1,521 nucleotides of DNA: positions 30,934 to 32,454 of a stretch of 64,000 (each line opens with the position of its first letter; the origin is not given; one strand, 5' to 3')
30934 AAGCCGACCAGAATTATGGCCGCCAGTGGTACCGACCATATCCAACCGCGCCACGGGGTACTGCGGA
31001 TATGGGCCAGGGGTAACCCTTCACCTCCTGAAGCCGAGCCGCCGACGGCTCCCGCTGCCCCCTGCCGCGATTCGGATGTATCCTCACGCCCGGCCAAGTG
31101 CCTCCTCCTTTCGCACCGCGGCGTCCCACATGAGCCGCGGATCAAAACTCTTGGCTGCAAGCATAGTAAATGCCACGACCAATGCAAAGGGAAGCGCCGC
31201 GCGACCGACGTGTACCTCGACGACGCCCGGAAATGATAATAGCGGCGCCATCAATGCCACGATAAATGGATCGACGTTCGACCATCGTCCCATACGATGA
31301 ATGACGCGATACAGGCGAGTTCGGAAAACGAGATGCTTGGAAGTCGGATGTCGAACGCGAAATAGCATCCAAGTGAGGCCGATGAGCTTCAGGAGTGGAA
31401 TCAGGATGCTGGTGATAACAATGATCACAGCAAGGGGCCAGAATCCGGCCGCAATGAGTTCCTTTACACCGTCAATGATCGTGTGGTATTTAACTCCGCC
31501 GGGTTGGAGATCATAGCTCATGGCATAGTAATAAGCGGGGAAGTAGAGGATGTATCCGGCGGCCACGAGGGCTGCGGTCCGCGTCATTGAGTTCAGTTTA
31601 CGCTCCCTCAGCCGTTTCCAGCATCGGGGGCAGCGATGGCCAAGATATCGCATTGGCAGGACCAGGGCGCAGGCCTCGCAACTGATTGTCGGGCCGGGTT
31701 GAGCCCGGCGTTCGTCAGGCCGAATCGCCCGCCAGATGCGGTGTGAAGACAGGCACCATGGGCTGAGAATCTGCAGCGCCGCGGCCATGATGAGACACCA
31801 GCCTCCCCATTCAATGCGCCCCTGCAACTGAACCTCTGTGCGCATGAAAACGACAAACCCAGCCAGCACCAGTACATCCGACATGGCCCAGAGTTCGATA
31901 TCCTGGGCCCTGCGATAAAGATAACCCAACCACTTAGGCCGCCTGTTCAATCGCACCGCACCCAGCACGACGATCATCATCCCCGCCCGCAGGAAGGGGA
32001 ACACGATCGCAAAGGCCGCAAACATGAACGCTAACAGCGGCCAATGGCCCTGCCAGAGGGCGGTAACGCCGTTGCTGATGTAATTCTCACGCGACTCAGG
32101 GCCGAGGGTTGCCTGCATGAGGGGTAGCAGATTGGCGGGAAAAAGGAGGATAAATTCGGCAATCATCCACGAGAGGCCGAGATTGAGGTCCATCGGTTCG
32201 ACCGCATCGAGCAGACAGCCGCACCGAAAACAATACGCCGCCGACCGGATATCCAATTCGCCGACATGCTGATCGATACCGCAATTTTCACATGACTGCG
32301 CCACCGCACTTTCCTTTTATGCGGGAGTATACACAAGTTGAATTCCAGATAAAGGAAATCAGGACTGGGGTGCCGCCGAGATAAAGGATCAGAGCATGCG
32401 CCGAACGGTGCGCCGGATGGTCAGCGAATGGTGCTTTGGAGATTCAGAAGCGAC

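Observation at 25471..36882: Contiguous envelope-lipid trafficking block: LpxL-like acyltransferase, PqiABC and a 1448-aa AsmA/TamB-like protein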

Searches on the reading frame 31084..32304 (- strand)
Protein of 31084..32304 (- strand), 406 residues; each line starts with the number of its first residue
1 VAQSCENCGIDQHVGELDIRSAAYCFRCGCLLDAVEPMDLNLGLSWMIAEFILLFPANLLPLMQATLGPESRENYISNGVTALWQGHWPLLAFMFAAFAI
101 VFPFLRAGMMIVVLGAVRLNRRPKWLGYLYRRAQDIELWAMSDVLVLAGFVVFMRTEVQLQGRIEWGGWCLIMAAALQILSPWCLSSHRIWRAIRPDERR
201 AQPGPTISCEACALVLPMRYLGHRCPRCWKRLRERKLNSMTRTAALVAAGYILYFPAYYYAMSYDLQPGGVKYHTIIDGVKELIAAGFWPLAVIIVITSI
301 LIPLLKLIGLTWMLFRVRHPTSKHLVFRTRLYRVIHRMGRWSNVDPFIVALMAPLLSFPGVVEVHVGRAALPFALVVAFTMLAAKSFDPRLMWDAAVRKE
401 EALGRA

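Call 3: search_protein_families(library=pfam, proteins=[window:31084-32304:-], max_evalue=0.01)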
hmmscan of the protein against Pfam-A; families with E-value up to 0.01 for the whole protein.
window:31084-32304:- (406 aa): 1 family
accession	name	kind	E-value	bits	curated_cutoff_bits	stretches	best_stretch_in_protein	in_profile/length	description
PF04403.18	PqiA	-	4.5e-63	212.2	23.8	2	241-395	2-154/156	Paraquat-inducible protein A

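Call 4: search_protein_families(library=ncbifam, proteins=[window:31084-32304:-], max_evalue=0.01)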
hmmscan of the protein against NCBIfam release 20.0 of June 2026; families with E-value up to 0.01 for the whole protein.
window:31084-32304:- (406 aa): 2 families
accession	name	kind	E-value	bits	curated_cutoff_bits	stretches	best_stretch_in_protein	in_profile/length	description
TIGR00155.1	pqiA_fam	subfamily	3.1e-57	194.5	260.35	1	5-395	16-403/403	PqiA/YebS family transporter subunit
NF011683.0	PRK15103.1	equivalog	2.8e-49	168.3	562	1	5-400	13-413/421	membrane integrity-associated transporter subunit PqiA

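Call 42: search_solved_structures(query=window:31084-32304:-, max_evalue=0.001)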
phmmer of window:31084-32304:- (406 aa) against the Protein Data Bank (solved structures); distinct sequences matched with E-value up to 0.001: 1.
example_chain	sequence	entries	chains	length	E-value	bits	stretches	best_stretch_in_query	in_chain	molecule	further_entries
9n8w_A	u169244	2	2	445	3e-24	89.2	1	3-395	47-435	Intermembrane transport protein YebS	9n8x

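Call 69: find_homologous_proteins(query=window:31084-32304:-, max_evalue=1e-40)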
Query window:31084-32304:- (406 aa): 437 proteins with E <= 1e-40 among 8000 candidates; the best 120 are listed.
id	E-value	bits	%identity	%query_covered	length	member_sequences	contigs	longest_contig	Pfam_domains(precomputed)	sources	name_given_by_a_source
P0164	1.4e-275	932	100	100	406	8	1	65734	PF04403.19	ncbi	ncbi:MAG: paraquat-inducible protein A [Phycisphaerae bacterium]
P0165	5.1e-195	667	73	100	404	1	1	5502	PF04403.19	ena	-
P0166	3.7e-194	664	73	100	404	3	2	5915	PF04403.19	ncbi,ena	-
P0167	1.9e-193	661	72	99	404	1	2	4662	PF04403.19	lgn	-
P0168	2.1e-192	658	77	91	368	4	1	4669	PF04403.19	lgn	-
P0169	1.9e-189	648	70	100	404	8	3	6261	PF04403.19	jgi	-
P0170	3.6e-188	644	71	100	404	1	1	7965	PF04403.19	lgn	-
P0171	6.6e-183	627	69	100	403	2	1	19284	PF04403.19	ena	-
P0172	5.5e-171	587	64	98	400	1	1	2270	PF19134.7,PF04403.19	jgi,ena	-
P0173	3.3e-164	565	61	98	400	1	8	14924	PF04403.19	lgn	-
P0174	2.9e-162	559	62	98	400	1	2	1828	PF04403.19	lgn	-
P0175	7.9e-158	544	61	98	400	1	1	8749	PF04403.19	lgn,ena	-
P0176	4.4e-153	529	58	98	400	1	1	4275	PF04403.19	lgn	-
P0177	2.3e-144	500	57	98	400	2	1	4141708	PF04403.19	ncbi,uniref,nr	ncbi:paraquat-inducible protein A [Salinisphaera sp. LB1]|uniref:paraquat-inducible protein A n=1 Ta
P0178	5.0e-144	499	56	98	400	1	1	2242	PF04403.19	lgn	-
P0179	6.6e-144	498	57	98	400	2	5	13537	PF04403.19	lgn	-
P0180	6.4e-143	495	54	98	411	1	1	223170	PF19134.7,PF04403.19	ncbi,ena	-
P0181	2.2e-142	493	57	98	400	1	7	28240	PF04403.19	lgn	-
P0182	3.1e-137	476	54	98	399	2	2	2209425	PF04403.19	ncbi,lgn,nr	ncbi:paraquat-inducible protein A [Salinisphaera sp. USBA-960]|nr:paraquat-inducible protein A [Sali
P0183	1.1e-135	471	57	90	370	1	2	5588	PF04403.19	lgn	-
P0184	3.0e-135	470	56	94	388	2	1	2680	PF04403.19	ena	-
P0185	3.0e-135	470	54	98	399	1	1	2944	PF04403.19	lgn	-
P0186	5.2e-133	462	53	98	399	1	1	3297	PF04403.19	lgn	-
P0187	1.1e-131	458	56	92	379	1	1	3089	PF04403.19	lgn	-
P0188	1.4e-131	458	52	98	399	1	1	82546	PF04403.19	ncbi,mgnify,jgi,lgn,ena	mgnify:CR=1 FL=1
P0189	2.1e-131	457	52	98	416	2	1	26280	PF04403.19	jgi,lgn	-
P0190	6.9e-130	452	51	98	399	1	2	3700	PF04403.19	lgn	-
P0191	1.6e-129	451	50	98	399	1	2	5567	PF19134.7,PF04403.19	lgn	-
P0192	2.3e-128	447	52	99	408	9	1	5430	PF04403.19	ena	-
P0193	2.8e-128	447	53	99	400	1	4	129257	PF04403.19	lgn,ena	-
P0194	6.3e-127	442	50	98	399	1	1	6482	PF04403.19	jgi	jgi:paraquat-inducible protein A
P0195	1.9e-125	437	51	99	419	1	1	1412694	PF19134.7,PF04403.19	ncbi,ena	-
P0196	1.5e-124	434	56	83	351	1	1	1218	PF04403.19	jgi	jgi:paraquat-inducible protein A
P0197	3.4e-119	417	51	89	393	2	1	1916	PF04403.19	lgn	-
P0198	3.1e-116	407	49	97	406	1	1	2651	PF19134.7,PF04403.19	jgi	-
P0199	2.8e-115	404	50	92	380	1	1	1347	PF04403.19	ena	-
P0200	1.6e-106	375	46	99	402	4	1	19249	PF04403.19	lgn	-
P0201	2.3e-106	375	43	98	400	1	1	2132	PF04403.19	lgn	-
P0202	1.4e-105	372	46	98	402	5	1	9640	PF04403.19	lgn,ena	-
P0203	8.3e-105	369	45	98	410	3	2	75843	PF19134.7,PF04403.19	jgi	jgi:paraquat-inducible protein A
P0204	1.6e-104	369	46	96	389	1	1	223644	PF04403.19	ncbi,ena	-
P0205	2.4e-103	365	44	99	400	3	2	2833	PF04403.19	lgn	-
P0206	5.4e-103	364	46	98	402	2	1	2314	PF04403.19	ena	-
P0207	1.0e-102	363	43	98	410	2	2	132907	PF04403.19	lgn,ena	-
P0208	2.1e-102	362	47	98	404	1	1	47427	PF04403.19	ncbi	-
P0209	2.3e-102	361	45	100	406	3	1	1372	PF04403.19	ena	-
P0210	6.0e-102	360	46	98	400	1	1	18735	PF04403.19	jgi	jgi:paraquat-inducible protein A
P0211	1.2e-101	359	43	98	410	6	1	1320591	PF04403.19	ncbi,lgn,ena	-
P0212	1.4e-101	359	45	98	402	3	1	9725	PF04403.19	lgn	-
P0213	1.5e-101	359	44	98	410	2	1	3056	PF19134.7,PF04403.19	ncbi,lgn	-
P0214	4.4e-101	357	44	98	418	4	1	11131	PF19134.7,PF04403.19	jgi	jgi:paraquat-inducible protein A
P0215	4.5e-101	357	44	98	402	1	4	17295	PF04403.19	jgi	jgi:paraquat-inducible protein A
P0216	4.8e-101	357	43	99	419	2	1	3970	PF04403.19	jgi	jgi:paraquat-inducible protein A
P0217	8.5e-101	356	46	98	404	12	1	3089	PF04403.19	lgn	-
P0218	1.3e-100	356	46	96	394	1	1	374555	PF04403.19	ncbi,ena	-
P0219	2.0e-100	355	44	99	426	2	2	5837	PF04403.19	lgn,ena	-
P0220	2.4e-100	355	44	98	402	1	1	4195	PF04403.19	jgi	-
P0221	3.3e-100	354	43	98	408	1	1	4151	PF04403.19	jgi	jgi:paraquat-inducible protein A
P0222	9.5e-100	353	44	98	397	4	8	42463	PF04403.19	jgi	jgi:paraquat-inducible protein A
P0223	1.3e-99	352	43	98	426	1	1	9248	PF04403.19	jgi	jgi:paraquat-inducible protein A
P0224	1.4e-99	352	45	98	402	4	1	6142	PF04403.19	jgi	jgi:paraquat-inducible protein A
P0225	3.3e-99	351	53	81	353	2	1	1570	PF04403.19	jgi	-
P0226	4.3e-99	351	44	99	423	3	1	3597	PF04403.19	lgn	-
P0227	2.6e-98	348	44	98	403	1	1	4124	PF04403.19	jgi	jgi:paraquat-inducible protein A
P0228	5.9e-98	347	43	99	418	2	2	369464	PF04403.19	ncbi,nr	ncbi:MAG: paraquat-inducible protein A [Nevskiaceae bacterium]|nr:MAG: paraquat-inducible protein A 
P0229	6.9e-98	347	42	98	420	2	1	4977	PF04403.19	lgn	-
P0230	7.7e-98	347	45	98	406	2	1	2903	PF04403.19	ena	-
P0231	8.1e-98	346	46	98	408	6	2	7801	PF04403.19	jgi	jgi:paraquat-inducible protein A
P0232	1.3e-97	346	44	98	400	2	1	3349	PF04403.19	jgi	jgi:paraquat-inducible protein A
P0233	1.9e-97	345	45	93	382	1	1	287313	PF04403.19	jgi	jgi:paraquat-inducible protein A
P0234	2.2e-97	345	48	88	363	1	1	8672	PF04403.19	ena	-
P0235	2.8e-97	345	45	100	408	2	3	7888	PF04403.19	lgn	-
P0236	4.0e-97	344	44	99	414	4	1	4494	PF04403.19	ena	-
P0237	5.7e-97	344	44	99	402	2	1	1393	PF04403.19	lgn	-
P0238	6.4e-97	344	43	98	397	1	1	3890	PF04403.19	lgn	-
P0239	6.4e-97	344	44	99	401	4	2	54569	PF04403.19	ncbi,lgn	ncbi:MAG: paraquat-inducible protein A [Caulobacteraceae bacterium]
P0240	1.1e-96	343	45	95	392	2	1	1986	PF04403.19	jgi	-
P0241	1.2e-96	343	43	98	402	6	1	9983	PF04403.19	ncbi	ncbi:MAG TPA: paraquat-inducible protein A [Steroidobacteraceae bacterium]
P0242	1.5e-96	342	42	98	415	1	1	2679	PF04403.19,PF08271.18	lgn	-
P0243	1.8e-96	342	44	98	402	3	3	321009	PF04403.19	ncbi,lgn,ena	-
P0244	2.2e-96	342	43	98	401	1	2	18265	PF04403.19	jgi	jgi:paraquat-inducible protein A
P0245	3.3e-96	341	45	98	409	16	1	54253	PF04403.19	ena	-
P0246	3.3e-96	341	45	92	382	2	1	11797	PF04403.19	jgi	-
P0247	3.6e-96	341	44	97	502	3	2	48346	PF04403.19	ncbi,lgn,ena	-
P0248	4.7e-96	341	44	97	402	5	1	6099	PF04403.19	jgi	-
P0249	4.9e-96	341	44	98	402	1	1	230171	PF04403.19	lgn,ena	-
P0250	6.0e-96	340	43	98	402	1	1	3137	PF04403.19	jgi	jgi:paraquat-inducible protein A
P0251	7.5e-96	340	44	97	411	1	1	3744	PF04403.19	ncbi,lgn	-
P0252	1.7e-95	339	44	98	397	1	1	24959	PF04403.19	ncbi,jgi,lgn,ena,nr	ncbi:MAG TPA: paraquat-inducible protein A [Gemmatimonadaceae bacterium]|nr:paraquat-inducible prote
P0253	4.2e-95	338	48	82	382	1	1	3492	PF04403.19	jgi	jgi:paraquat-inducible protein A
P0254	5.7e-95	337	42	99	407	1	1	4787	PF04403.19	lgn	-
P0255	1.0e-94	336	44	92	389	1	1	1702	PF04403.19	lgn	-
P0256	8.5e-94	333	44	97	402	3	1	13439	PF04403.19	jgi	-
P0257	1.3e-93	333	46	82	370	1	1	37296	PF04403.19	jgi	jgi:paraquat-inducible protein A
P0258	3.2e-93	331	44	97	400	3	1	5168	PF19134.7,PF04403.19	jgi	-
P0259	3.9e-93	331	44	97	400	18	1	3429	PF19134.7,PF04403.19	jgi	-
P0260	6.6e-93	330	47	89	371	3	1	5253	PF04403.19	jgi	jgi:paraquat-inducible protein A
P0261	6.8e-93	330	41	98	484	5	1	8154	PF19134.7,PF04403.19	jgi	jgi:paraquat-inducible protein A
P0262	7.6e-93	330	44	93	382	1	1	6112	PF04403.19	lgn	-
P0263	1.0e-92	330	43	97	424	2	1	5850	PF04403.19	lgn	-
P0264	1.0e-92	330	44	97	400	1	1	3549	PF04403.19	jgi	jgi:paraquat-inducible protein A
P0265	1.6e-92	329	44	93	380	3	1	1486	PF04403.19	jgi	-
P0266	2.3e-92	328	44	99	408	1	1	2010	PF04403.19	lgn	-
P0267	3.6e-92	328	42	97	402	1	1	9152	PF04403.19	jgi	jgi:paraquat-inducible protein A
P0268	4.2e-92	328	41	98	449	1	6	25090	PF04403.19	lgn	-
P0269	4.2e-92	328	42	98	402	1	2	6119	PF04403.19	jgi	jgi:paraquat-inducible protein A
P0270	4.4e-92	328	42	98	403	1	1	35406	PF04403.19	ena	-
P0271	5.0e-92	327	41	99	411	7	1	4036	PF04403.19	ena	-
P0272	8.0e-92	327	45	94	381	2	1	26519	PF04403.19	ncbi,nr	ncbi:MAG TPA: paraquat-inducible protein A, partial [Steroidobacteraceae bacterium]|nr:paraquat-indu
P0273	8.7e-92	327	41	98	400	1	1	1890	PF04403.19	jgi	jgi:paraquat-inducible protein A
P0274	1.4e-91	326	46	88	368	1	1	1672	PF04403.19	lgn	-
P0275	2.2e-91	325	46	84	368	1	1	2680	PF04403.19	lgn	-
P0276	4.7e-91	324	42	99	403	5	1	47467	PF04403.19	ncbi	ncbi:MAG TPA: paraquat-inducible protein A [Steroidobacteraceae bacterium]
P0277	5.0e-91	324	47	81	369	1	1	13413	PF04403.19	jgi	-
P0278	7.7e-91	323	40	98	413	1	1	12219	PF04403.19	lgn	-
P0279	1.3e-90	323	42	98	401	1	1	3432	PF04403.19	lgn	-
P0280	1.4e-90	323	42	98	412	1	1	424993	PF19134.7,PF04403.19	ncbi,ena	-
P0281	1.7e-90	322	42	98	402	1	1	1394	PF04403.19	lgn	-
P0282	4.0e-90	321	40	98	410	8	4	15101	PF04403.19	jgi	jgi:paraquat-inducible protein A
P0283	5.4e-90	321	44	92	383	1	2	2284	PF04403.19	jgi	jgi:paraquat-inducible protein A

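Call 94: list_cluster_members(proteins=[P0166, P0180, P0195, P0204, P0208, P0211, P0218, P0243, P0247, P0280])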
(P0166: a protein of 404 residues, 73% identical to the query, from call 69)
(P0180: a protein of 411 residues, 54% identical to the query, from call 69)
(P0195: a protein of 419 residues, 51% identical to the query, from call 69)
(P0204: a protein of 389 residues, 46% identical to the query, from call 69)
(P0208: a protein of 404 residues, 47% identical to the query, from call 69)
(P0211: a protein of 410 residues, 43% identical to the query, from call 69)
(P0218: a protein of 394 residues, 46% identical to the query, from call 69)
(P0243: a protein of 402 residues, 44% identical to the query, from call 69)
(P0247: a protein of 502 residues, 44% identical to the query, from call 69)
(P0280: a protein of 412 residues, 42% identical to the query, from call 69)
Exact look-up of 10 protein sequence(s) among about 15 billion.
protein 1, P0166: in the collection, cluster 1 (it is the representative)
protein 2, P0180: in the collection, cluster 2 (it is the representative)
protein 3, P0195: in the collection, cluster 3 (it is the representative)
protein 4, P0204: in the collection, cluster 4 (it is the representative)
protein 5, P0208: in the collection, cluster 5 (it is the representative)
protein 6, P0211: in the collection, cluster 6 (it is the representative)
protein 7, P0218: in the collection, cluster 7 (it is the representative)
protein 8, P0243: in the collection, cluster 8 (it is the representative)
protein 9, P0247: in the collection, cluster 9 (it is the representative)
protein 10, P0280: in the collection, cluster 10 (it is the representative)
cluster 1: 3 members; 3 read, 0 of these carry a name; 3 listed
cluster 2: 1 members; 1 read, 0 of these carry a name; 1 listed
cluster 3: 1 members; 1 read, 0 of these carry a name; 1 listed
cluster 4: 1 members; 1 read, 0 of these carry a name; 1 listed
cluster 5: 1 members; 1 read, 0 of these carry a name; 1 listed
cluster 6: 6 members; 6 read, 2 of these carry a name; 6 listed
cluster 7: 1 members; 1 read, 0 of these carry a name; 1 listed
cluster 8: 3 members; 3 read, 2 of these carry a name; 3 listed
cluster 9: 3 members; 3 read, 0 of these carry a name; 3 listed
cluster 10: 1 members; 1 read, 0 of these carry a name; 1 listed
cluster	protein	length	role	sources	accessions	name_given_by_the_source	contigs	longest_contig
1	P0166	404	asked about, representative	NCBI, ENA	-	-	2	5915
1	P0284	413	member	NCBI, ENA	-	-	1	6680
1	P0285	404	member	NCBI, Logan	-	-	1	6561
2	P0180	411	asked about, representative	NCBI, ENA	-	-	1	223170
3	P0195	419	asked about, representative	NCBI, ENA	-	-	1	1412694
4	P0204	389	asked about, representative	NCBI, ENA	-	-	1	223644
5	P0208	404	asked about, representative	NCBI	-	-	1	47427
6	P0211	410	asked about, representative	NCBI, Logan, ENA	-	-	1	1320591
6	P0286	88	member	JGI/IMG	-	paraquat-inducible protein A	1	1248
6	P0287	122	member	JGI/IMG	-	paraquat-inducible protein A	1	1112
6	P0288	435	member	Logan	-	-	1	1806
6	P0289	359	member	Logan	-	-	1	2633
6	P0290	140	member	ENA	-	-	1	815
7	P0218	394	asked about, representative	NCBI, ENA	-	-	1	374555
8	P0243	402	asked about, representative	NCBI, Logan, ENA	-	-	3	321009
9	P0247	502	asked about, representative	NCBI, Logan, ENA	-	-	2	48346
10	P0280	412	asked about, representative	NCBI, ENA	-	-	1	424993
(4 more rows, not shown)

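Call 95: find_encoding_contigs(protein=P0171, flank=8000, max_places=1)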
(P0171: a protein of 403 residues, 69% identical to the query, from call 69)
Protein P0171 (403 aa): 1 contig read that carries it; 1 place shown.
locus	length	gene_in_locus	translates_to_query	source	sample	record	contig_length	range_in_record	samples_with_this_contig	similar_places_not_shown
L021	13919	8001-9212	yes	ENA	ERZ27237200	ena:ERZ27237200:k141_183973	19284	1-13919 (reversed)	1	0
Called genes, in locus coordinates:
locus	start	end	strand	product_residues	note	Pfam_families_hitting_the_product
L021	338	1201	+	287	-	-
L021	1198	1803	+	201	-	-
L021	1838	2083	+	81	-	-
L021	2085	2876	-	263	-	-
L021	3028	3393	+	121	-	PF01906:YbjQ_1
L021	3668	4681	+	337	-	PF02826:2-Hacid_dh_C, PF00670:AdoHcyase_NAD (weak), PF03446:NAD_binding_2 (weak), PF03807:F420_oxidored (weak), PF07991:KARI_N, PF01450:KARI_C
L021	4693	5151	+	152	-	PF00903:Glyoxalase, PF13669:Glyoxalase_4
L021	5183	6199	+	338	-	PF25145:NfeD1b_N (weak), PF01343:Peptidase_S49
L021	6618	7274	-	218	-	-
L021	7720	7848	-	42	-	-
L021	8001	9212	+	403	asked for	PF04403:PqiA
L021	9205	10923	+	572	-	PF02470:MlaD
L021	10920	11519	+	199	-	PF03886:ABC_trans_aux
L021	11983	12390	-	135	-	PF09722:Xre_MbcA_ParS_C (weak)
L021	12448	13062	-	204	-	PF08808:RES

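Call 96: find_encoding_contigs(protein=P0173, flank=8000, max_places=1)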
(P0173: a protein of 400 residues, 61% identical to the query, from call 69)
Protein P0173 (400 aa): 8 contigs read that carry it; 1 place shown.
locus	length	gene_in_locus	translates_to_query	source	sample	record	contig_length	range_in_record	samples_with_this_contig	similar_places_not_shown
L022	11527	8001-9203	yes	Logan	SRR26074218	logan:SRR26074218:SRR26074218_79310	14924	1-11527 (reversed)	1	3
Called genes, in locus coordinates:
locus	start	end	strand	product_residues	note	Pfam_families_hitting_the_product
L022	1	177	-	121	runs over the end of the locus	-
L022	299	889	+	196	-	PF00440:TetR_N, PF21351:TetR_C_41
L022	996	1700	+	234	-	PF06210:DUF1003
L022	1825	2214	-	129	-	-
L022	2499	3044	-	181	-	PF13759:2OG-FeII_Oxy_5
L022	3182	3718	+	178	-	PF00719:Pyrophosphatase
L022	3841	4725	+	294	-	PF00106:adh_short, PF08659:KR, PF13561:adh_short_C2, PF00106:adh_short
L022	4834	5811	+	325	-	PF00296:Bac_luciferase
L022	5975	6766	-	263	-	-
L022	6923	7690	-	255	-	PF01925:TauE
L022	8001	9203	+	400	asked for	PF04403:PqiA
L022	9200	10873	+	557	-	PF02470:MlaD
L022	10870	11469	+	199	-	PF03886:ABC_trans_aux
